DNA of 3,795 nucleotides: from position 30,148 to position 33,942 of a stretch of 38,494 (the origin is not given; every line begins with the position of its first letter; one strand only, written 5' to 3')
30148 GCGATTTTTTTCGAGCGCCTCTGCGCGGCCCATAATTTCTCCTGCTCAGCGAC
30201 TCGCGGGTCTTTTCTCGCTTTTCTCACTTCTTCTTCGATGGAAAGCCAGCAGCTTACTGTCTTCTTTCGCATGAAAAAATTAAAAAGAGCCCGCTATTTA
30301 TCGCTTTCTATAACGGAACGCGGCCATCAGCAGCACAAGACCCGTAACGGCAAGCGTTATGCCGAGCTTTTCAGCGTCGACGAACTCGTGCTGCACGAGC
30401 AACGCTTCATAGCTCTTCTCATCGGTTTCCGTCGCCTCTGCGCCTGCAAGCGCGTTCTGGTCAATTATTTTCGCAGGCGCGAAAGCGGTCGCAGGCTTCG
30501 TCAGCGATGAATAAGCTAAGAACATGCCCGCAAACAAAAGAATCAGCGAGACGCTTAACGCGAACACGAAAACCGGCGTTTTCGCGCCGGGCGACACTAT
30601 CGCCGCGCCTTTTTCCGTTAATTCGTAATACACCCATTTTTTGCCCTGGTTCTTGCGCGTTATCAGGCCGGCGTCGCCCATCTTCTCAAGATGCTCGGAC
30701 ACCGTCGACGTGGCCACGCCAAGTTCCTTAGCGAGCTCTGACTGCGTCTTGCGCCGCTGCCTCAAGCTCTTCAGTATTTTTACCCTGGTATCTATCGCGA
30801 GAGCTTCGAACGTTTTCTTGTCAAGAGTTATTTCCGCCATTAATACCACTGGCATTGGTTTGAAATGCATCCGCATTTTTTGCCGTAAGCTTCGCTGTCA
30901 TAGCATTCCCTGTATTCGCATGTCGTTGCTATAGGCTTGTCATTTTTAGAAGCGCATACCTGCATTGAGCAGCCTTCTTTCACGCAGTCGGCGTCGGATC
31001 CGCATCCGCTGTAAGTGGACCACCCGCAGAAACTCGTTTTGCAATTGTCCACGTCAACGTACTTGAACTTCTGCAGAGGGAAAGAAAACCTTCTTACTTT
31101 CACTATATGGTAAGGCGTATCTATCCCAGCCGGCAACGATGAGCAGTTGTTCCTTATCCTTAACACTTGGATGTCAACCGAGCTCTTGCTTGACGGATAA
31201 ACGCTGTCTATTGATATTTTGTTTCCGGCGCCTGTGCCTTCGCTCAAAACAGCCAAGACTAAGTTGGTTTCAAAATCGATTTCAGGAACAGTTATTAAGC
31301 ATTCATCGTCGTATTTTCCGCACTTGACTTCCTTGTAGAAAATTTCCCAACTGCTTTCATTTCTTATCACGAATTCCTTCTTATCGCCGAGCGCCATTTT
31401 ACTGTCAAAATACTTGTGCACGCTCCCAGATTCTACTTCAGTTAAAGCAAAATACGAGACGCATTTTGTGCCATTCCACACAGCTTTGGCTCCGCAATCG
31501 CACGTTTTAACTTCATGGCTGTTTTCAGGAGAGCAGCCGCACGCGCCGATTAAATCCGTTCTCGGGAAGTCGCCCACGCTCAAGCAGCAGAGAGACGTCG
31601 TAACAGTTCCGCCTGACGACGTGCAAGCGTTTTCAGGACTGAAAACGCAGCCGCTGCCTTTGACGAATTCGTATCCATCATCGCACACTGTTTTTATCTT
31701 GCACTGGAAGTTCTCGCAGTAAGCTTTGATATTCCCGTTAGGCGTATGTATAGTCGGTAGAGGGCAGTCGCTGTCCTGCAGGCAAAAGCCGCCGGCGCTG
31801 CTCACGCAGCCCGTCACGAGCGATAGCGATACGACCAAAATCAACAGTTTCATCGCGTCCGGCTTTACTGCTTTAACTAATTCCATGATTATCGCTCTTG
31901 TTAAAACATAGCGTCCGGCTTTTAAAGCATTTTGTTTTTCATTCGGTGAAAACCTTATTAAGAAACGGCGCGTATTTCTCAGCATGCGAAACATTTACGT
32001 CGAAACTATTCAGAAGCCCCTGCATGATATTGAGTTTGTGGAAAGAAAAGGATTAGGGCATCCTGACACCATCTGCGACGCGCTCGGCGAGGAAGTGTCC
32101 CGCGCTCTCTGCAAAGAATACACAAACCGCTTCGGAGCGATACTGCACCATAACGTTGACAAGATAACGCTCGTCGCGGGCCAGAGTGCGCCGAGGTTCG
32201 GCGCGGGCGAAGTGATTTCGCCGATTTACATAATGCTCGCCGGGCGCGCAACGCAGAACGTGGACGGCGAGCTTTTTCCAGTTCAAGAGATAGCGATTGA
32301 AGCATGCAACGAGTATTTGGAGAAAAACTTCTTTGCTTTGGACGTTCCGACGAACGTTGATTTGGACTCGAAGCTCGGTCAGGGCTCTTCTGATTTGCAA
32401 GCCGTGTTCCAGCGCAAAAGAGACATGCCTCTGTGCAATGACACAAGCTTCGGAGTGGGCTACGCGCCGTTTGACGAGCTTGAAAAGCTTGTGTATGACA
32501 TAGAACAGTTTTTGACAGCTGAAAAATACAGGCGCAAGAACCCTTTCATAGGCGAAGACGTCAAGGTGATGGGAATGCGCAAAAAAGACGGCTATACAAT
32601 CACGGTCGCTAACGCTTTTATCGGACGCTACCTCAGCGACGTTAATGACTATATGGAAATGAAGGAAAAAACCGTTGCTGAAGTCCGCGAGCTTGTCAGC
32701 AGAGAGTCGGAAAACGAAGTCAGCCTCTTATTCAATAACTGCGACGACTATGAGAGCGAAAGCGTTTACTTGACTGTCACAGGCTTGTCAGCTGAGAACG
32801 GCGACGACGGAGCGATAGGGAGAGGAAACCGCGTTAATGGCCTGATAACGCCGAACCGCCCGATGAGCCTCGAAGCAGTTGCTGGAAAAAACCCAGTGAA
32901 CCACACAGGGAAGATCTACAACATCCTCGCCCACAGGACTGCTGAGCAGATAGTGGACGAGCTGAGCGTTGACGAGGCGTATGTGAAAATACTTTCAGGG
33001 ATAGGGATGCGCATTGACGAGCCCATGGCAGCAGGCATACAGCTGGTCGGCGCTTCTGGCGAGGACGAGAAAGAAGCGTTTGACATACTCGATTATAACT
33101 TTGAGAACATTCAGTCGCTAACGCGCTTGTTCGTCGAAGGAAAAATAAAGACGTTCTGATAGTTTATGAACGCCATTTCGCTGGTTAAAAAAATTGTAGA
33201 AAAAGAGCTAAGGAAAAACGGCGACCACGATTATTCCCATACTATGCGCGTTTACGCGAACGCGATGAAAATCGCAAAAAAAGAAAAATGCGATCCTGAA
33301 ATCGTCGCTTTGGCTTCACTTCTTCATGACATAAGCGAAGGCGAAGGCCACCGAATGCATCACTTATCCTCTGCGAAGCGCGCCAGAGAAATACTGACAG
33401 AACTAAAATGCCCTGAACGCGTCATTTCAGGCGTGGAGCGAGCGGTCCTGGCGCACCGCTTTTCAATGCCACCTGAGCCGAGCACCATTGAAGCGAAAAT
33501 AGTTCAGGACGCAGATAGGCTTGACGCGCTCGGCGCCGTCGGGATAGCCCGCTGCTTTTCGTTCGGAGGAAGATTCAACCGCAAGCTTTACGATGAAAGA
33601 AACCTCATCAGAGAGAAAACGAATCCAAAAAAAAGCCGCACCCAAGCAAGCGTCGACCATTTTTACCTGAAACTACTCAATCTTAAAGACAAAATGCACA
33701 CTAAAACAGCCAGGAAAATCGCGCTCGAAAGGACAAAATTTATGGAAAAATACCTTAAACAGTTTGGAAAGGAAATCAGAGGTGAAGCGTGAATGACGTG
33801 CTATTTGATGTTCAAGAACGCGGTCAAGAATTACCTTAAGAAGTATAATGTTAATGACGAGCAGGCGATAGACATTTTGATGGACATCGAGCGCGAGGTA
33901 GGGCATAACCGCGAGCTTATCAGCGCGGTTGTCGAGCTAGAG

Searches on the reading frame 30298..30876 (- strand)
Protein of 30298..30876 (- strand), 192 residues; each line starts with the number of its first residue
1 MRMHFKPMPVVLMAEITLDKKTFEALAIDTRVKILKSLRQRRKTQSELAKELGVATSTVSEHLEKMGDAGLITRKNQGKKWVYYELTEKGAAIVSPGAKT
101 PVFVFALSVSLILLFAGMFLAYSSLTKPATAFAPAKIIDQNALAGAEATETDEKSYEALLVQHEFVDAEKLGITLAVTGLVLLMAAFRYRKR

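Call 9: search_protein_families(library=pfam, max_evalue=0.001, proteins=[window:30298-30876:-])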
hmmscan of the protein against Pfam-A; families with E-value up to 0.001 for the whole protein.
window:30298-30876:- (192 aa): 20 families
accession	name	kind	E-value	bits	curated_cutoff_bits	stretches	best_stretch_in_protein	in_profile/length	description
PF01022.26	HTH_5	-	5.3e-14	52.3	22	1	30-73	3-46/47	Bacterial regulatory protein, arsR family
PF25213.1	HVO_A0261_N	-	1.5e-09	38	35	1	27-94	9-71/86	HVO_A0261 N-terminal domain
PF13412.12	HTH_24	-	9.7e-09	35.1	21.9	1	30-73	4-48/48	Winged helix-turn-helix DNA-binding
PF12840.13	HTH_20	-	3.7e-07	30.4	27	1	29-73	4-49/51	Helix-turn-helix domain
PF13463.12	HTH_27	-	6.9e-07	29.9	22.2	1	33-90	7-68/68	Winged helix DNA-binding domain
PF01047.28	MarR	-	9.4e-07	29.1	24.6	1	30-75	4-50/59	MarR family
PF01978.25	TrmB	-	3.1e-06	27.4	25.6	1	38-83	18-62/68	Sugar-specific transcriptional regulator TrmB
PF14947.12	HTH_45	-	6.5e-06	26.5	25.5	1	32-94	9-66/77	Winged helix-turn-helix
PF04967.18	HTH_10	-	1.3e-05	25.3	23.1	1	41-65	22-46/53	HTH DNA binding domain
PF13545.12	HTH_Crp_2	-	1.6e-05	25.2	27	1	44-76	24-56/70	Crp-like helix-turn-helix domain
PF12802.13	MarR_2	-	1.9e-05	25.2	27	1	43-76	21-54/61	MarR family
PF01325.25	Fe_dep_repress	-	2.1e-05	25.1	26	1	45-75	25-55/60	Iron dependent repressor, N-terminal DNA binding domain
PF24034.1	DUF7343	-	5e-05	23.5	27.6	1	42-80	18-56/62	Domain of unknown function (DUF7343)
PF24038.1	DUF7347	-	5.9e-05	23.7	27.6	1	21-94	3-74/77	Domain of unknown function (DUF7347)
PF21476.4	PF0610-like_N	-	7.6e-05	23.3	33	1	30-64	2-36/50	PF0610-like, N-terminal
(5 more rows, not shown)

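Call 80: search_protein_families(library=ncbifam, max_evalue=0.1, proteins=[window:30298-30876:-])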
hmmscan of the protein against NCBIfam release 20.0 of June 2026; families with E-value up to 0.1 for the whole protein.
window:30298-30876:- (192 aa): 45 families (the best 25 are shown)
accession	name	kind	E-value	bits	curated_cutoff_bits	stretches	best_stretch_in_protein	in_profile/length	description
NF033788.1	HTH_metalloreg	subfamily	9.5e-18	63.8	55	1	21-90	3-72/77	metalloregulator ArsR/SmtB family transcription factor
NF033789.1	repress_SdpR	subfamily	1.6e-13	50.3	100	1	22-87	1-65/79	autorepressor SdpR family transcription factor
NF047906.1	CdPbTransRegCmtR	equivalog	5.3e-09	35.9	150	1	24-88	16-79/104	Cd(II)/Pb(II)-sensing metalloregulatory transcriptional regulator CmtR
NF053755.1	MsvR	equivalog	1.2e-08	34.9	220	1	20-77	4-61/236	transcriptional factor MsvR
NF041413.1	ArsR_Rv2640c_fam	equivalog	2.5e-08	34.3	155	1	23-85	36-100/118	Rv2640c family ArsR-like transcriptional regulator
NF045707.1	Dbac_1936_reg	equivalog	7.4e-08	32.3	115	1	24-89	12-76/99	ArsR/SmtB-type metalloregulator TsoR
TIGR01884.1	cas_HTH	subfamily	1.3e-06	28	60.2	1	19-84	132-199/202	CRISPR-associated CARF protein Csa3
NF038251.1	AdcR_fam_Zn_TF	equivalog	1.4e-06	28.6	175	1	28-94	35-103/143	zinc-dependent MarR family transcriptional regulator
NF004170.0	PRK05638.1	equivalog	2.2e-06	26.5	421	1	29-94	371-438/442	threonine synthase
NF053602.1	Phr_regulator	exception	2.7e-06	27.1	320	1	23-75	6-58/191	heat shock transcription regulator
NF040939.2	trans_reg_lrs14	equivalog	3.6e-06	27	90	1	29-78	21-72/103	Lrs14 family HTH-type transcriptional regulator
NF040642.1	sulf_sens_BigR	equivalog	8.2e-06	25.8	155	1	23-92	14-82/95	sulfite-sensing transcriptional repressor BigR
NF053610.1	Sso10a_fam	subfamily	4.8e-05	23.3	60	1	32-93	8-63/64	Sso10a family chromatin protein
NF050133.1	TransRegFabT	equivalog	5.7e-05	23.4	200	1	10-93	11-96/138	fatty acid biosynthesis transcriptional regulator FabT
NF007528.0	PRK10141.1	subfamily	0.00011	22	97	1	21-88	8-75/117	metalloregulator ArsR/SmtB family transcription factor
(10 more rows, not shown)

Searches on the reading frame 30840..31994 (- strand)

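Call 9: search_protein_families(library=pfam, max_evalue=0.001, proteins=[window:30840-31994:-])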
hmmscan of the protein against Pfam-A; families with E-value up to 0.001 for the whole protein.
window:30840-31994:- (384 aa): 0 families

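Call 80: search_protein_families(library=ncbifam, max_evalue=0.1, proteins=[window:30840-31994:-])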
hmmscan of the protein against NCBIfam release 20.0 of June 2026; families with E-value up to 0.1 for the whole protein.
window:30840-31994:- (384 aa): 3 families
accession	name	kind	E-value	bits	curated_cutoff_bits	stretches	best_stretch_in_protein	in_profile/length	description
TIGR04289.1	heavy_Cys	domain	1.9e-17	63.6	50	1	331-383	2-52/52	eight-cysteine-cluster domain-containing protein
TIGR04292.1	heavy_Cys_CGP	equivalog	9.4e-06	24.8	200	1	330-383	125-178/381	CGP-CTERM-anchored Cys-rich protein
NF033596.1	denti_PrcB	equivalog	0.087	12.6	125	0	208-264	79-130/176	dentilisin complex subunit PrcB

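Call 94: search_protein_families(library=pfam, max_evalue=0.01, proteins=[window:30840-31994:-])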
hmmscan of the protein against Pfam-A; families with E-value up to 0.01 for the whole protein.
window:30840-31994:- (384 aa): 0 families

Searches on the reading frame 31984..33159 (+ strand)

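Call 9: search_protein_families(library=pfam, max_evalue=0.001, proteins=[window:31984-33159:+])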
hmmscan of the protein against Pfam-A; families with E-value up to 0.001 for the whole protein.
window:31984-33159:+ (391 aa): 1 family
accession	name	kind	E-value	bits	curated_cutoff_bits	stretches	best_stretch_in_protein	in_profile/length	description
PF01941.24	AdoMet_Synthase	-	3e-153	510.8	27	1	2-387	1-395/395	S-adenosylmethionine synthetase (AdoMet synthetase)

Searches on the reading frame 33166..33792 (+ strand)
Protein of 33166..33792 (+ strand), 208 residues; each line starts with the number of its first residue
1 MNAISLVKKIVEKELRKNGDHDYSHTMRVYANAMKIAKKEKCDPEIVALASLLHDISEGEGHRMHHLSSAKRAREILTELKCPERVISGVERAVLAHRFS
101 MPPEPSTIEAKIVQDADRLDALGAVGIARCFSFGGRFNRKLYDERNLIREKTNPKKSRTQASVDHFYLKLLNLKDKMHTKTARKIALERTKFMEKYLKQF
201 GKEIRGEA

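Call 42: search_protein_families(library=pfam, max_evalue=0.001, proteins=[window:33166-33792:+])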
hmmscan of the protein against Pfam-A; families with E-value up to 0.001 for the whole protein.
window:33166-33792:+ (208 aa): 1 family
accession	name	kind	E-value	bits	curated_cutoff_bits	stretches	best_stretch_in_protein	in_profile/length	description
PF01966.28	HD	-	1.2e-17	64.7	22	1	23-121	2-115/116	HD domain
